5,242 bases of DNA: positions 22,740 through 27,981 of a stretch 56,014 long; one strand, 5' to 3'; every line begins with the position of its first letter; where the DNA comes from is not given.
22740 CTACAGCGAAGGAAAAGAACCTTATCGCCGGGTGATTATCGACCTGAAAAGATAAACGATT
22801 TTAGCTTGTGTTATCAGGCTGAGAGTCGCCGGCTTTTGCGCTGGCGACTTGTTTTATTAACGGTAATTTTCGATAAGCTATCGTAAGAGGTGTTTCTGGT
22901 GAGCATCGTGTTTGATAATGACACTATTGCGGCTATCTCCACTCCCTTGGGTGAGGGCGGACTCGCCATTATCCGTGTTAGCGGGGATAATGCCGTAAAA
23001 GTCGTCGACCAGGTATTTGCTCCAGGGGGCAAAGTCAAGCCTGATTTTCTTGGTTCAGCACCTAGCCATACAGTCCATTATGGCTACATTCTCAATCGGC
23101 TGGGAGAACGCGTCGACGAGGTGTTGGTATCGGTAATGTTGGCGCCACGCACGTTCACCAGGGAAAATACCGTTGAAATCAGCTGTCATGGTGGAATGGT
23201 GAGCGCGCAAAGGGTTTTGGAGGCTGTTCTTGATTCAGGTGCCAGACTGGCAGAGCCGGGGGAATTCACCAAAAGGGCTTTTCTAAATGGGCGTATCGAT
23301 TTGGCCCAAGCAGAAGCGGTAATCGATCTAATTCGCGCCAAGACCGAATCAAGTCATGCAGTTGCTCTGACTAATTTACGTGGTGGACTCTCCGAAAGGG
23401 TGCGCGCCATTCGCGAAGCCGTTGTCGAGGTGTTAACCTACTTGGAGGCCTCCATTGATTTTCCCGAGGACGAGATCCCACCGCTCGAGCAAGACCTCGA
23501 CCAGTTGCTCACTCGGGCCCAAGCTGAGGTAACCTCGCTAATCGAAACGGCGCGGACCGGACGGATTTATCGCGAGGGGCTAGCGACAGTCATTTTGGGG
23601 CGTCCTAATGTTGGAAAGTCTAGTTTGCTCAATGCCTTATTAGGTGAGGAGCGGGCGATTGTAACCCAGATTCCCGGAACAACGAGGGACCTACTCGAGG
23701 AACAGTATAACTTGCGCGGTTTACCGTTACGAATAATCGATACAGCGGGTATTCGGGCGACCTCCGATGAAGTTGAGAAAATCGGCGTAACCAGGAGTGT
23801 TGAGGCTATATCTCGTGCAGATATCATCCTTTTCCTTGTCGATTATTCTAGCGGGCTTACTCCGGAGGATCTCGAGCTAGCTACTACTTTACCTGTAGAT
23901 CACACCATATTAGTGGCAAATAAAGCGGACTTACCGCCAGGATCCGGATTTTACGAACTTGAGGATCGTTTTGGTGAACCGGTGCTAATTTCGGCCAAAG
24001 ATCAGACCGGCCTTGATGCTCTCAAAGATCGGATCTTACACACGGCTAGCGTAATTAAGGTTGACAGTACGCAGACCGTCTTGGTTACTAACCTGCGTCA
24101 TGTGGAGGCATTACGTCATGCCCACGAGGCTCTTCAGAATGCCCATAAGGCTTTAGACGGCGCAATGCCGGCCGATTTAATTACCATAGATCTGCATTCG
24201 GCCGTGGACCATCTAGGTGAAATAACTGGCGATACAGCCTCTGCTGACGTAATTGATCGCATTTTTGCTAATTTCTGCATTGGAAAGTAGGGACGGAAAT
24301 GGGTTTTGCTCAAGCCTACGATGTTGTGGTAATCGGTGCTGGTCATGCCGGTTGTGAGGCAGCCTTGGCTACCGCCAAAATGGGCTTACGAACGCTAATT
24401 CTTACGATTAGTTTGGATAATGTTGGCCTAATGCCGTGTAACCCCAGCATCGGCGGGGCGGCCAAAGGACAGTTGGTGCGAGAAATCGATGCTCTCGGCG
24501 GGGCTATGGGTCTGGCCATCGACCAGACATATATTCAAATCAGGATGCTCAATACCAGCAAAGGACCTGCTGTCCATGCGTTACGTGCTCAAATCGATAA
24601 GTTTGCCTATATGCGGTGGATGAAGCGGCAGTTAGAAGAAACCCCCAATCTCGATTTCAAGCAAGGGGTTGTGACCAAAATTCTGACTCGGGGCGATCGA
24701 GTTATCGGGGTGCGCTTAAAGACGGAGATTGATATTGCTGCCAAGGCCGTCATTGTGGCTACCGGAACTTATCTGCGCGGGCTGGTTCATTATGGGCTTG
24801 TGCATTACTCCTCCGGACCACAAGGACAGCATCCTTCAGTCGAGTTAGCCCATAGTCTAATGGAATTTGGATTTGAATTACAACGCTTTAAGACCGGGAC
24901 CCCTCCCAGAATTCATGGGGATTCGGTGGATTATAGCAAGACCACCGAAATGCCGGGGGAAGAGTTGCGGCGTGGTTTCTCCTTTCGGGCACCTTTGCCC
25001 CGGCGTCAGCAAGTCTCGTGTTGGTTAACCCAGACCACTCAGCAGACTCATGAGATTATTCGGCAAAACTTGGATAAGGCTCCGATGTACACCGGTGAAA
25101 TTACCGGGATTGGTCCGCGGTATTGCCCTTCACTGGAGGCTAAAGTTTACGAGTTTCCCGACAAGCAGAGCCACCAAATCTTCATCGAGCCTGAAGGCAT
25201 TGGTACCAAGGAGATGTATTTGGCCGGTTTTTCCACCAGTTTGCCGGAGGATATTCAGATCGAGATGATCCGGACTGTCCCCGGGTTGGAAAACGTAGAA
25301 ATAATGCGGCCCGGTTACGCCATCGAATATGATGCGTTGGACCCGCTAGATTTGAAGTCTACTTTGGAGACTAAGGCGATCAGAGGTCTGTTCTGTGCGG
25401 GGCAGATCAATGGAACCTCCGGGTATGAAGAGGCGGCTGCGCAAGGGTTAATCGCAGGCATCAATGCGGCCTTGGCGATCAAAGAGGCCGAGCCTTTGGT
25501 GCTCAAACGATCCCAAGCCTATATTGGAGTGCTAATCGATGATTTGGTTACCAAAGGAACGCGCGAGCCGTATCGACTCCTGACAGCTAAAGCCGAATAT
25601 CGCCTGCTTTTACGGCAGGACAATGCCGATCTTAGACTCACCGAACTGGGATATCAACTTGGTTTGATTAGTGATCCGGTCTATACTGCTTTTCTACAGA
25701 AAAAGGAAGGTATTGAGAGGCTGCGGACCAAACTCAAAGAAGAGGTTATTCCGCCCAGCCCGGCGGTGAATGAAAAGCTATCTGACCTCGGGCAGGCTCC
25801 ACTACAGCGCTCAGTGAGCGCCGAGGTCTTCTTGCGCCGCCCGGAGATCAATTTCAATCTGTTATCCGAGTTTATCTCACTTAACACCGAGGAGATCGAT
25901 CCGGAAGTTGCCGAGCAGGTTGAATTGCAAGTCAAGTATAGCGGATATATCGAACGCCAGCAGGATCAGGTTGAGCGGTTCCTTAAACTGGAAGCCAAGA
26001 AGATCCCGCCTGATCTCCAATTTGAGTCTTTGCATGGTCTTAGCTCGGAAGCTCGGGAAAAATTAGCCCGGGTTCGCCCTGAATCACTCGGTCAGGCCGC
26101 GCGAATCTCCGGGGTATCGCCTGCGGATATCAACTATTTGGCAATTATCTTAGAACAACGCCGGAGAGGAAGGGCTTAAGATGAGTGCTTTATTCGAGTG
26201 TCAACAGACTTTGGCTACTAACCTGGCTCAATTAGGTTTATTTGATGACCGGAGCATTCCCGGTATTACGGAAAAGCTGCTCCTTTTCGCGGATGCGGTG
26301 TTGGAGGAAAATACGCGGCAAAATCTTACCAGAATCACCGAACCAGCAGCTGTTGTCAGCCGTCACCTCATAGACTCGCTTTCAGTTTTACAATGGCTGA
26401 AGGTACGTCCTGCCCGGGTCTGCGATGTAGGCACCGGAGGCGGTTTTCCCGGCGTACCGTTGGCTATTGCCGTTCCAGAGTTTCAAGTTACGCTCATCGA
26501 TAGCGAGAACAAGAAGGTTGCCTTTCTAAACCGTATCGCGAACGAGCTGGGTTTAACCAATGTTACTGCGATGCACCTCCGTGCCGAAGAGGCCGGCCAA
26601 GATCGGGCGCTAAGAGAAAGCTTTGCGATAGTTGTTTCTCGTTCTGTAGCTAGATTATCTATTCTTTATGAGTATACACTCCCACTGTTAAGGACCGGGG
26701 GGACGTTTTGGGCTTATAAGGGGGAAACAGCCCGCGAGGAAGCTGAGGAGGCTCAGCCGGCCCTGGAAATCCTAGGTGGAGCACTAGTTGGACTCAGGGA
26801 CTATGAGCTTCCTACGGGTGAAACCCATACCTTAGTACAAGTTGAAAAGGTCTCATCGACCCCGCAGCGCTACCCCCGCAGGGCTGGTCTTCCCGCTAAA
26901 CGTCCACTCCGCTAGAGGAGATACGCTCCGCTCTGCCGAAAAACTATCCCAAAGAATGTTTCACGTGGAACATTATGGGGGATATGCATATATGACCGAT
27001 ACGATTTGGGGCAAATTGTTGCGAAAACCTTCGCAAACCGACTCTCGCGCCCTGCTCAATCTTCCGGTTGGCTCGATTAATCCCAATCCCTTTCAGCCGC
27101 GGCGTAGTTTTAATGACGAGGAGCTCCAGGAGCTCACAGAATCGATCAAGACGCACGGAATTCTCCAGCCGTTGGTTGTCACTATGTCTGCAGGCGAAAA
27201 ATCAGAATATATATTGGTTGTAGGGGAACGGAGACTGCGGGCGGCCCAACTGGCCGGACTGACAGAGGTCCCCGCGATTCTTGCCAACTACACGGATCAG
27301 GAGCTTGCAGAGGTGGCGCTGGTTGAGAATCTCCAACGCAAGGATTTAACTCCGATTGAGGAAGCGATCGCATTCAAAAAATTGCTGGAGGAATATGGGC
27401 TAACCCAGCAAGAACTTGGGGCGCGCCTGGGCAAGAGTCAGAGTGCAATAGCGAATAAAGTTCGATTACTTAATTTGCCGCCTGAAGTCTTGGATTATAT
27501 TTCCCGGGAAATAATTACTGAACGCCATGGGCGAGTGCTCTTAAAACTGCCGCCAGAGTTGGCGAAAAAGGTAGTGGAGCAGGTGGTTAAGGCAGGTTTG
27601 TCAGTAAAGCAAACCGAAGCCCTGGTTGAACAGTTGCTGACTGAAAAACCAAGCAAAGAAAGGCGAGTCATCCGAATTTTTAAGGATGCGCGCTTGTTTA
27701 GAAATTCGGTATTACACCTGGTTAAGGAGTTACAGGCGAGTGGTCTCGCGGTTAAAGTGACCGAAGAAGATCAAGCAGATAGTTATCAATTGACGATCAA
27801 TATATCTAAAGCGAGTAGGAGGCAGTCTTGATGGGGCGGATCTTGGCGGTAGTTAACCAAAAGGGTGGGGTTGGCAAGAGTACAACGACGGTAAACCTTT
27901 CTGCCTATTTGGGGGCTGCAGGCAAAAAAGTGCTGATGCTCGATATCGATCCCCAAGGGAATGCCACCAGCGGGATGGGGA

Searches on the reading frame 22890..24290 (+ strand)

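Call 32: search_protein_families(library=pfam, proteins=[window:22890-24290:+], max_evalue=0.001)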
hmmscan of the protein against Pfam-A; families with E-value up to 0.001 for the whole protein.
window:22890-24290:+ (466 aa): 8 families
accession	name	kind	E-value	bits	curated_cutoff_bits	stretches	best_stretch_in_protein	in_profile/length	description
PF12631.12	MnmE_helical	-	3.2e-60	204.3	40.1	1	138-463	1-211/211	MnmE helical domain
PF10396.14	TrmE_N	-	2.5e-41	141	29.8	1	12-135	1-117/117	GTP-binding protein TrmE N-terminus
PF01926.29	MMR_HSR1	-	3.7e-28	98.3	21.9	1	234-345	3-113/113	50S ribosome-binding GTPase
PF02421.24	FeoB_N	-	1e-09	38.6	27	1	234-381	4-155/156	Ferrous iron transport protein B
PF00350.29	Dynamin_N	-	1.4e-07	32.2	27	0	234-265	2-33/168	Dynamin family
PF04548.22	AIG1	-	0.00034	20.4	27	1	234-331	4-104/212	AIG1 family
PF03193.22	RsgA_GTPase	-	0.00045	20.5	30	0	231-262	107-138/174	RsgA GTPase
PF00009.33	GTP_EFTU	-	0.00083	19.4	26.5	0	271-366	62-151/188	Elongation factor Tu GTP binding domain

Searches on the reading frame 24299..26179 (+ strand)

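Call 32: search_protein_families(library=pfam, proteins=[window:24299-26179:+], max_evalue=0.001)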
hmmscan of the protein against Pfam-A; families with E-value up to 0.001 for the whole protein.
window:24299-26179:+ (626 aa): 7 families
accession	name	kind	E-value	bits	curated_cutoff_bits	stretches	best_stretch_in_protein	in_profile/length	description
PF01134.28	GIDA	-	2.8e-165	550.6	22.1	1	8-397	1-390/391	Glucose inhibited division protein A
PF13932.14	SAM_GIDA_C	-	1.3e-24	86.2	27.1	1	559-614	1-56/57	tRNA modifying enzyme MnmG/GidA C-terminal helical bundle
PF21680.2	GIDA_C_1st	-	1.1e-23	84.2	24.7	1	462-555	4-96/96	tRNA modifying enzyme MnmG/GidA C-terminal helical domain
PF12831.13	FAD_oxidored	-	3.2e-08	33.7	27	1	8-206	1-182/416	FAD dependent oxidoreductase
PF00890.30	FAD_binding_2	-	2.1e-07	30.9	20.4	1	8-36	1-29/414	FAD binding domain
PF01266.30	DAO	-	2.9e-07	30.8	27.9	0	92-163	138-209/353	FAD dependent oxidoreductase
PF07992.20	Pyr_redox_2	-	5.6e-07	29.7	26.1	1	7-157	1-109/291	Pyridine nucleotide-disulphide oxidoreductase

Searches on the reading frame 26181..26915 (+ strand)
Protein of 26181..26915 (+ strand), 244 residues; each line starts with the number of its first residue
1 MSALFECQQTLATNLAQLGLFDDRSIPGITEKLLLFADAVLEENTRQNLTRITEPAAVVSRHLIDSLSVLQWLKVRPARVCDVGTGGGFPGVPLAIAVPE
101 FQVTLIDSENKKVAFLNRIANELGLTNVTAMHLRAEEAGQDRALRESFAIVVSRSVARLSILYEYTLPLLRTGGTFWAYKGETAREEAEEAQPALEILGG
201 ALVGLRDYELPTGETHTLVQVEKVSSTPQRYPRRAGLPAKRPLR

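Call 32: search_protein_families(library=pfam, proteins=[window:26181-26915:+], max_evalue=0.001)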
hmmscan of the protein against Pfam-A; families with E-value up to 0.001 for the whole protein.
window:26181-26915:+ (244 aa): 6 families
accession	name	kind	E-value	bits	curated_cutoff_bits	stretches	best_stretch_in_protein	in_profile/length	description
PF02527.21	GidB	-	1.6e-50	171.5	27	1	30-199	2-167/184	rRNA small subunit methyltransferase G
PF13847.12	Methyltransf_31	-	2e-07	31.3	27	1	79-157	6-84/145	Methyltransferase domain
PF13649.12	Methyltransf_25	-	8.2e-05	23.7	27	1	80-154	1-71/97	Methyltransferase domain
PF05175.20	MTS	-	0.00026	21.1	23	1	53-137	5-92/170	Methyltransferase small domain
PF03848.20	TehB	-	0.00061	19.7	20.4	1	75-142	29-94/193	Tellurite resistance protein TehB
PF10294.15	Methyltransf_16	-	0.00092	19.4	21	0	41-139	9-111/174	Lysine methyltransferase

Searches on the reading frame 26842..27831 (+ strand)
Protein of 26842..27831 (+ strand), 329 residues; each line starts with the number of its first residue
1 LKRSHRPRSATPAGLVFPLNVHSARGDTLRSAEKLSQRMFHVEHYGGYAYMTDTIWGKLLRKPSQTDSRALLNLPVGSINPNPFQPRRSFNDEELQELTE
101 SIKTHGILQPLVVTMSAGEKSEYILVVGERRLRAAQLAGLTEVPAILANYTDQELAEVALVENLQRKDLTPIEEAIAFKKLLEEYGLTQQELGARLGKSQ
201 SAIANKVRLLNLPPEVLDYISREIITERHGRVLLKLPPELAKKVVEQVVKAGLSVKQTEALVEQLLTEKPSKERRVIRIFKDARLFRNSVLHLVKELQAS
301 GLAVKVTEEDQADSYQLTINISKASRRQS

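Call 32: search_protein_families(library=pfam, proteins=[window:26842-27831:+], max_evalue=0.001)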
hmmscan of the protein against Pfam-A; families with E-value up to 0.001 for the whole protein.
window:26842-27831:+ (329 aa): 4 families
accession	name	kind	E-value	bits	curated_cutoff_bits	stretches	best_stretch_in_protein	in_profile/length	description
PF17762.8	HTH_ParB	-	1.1e-34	119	22.6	1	167-265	1-100/102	ParB HTH domain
PF02195.25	ParB_N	-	1.7e-31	108.5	26.3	1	71-165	3-95/95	ParB N-terminal domain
PF01381.28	HTH_3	-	3.3e-05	24.3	23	1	179-204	2-27/55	Helix-turn-helix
PF20432.4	Xre-like-HTH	-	9.1e-05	23.1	25.8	1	176-222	13-60/63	Antitoxin Xre-like helix-turn-helix domain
